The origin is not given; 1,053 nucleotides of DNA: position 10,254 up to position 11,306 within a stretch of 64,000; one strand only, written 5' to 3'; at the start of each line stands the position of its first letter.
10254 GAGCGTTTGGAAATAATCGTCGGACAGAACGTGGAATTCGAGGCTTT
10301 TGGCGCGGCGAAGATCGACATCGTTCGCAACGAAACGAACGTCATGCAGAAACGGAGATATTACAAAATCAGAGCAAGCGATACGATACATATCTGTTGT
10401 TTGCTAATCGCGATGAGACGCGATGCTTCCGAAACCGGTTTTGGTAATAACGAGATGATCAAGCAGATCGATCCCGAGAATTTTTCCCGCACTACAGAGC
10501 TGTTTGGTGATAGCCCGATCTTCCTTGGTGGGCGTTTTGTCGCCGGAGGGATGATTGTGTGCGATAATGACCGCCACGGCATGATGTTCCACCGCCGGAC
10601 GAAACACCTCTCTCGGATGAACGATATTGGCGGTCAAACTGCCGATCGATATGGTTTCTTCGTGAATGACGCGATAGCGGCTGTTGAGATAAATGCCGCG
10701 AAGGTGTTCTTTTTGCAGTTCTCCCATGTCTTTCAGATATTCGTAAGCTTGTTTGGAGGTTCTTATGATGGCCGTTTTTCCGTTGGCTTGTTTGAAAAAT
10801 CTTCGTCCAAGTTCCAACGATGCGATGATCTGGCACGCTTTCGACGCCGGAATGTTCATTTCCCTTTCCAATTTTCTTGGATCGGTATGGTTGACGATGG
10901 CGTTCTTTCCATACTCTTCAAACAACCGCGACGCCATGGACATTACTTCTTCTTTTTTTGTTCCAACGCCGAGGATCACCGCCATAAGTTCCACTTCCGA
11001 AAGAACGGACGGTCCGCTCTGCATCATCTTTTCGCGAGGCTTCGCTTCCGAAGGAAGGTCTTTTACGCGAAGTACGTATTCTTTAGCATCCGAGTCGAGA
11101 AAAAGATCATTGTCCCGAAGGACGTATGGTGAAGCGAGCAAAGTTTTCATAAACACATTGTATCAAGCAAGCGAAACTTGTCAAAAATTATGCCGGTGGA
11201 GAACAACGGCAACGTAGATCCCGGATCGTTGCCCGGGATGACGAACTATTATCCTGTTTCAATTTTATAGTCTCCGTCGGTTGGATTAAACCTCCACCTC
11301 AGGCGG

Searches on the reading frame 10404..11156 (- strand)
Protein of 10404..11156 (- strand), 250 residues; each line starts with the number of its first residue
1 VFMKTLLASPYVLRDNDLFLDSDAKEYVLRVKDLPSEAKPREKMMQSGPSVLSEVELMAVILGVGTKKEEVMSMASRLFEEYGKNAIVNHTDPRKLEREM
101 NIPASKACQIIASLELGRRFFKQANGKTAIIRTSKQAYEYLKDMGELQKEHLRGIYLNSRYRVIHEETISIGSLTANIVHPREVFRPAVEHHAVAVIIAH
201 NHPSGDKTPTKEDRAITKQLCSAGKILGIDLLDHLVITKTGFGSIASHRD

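Call 3: search_protein_families(library=pfam, proteins=[window:10404-11156:-], max_evalue=1)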
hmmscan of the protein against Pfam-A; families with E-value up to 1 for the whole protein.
window:10404-11156:- (250 aa): 4 families
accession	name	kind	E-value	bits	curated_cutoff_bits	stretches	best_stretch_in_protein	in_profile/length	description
PF04002.20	RadC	-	6.1e-40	136.4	22.1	1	131-247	1-118/121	RadC-like JAB domain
PF20582.4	UPF0758_N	-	2.5e-16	59.9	27.1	1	31-98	1-67/77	UPF0758 N-terminal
PF14464.11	Prok-JAB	-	0.095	13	25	1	181-222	51-95/114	Prokaryotic homologs of the JAB domain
PF15659.11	Toxin-JAB1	-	0.16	12.9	21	0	199-215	69-86/87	JAB-like toxin 1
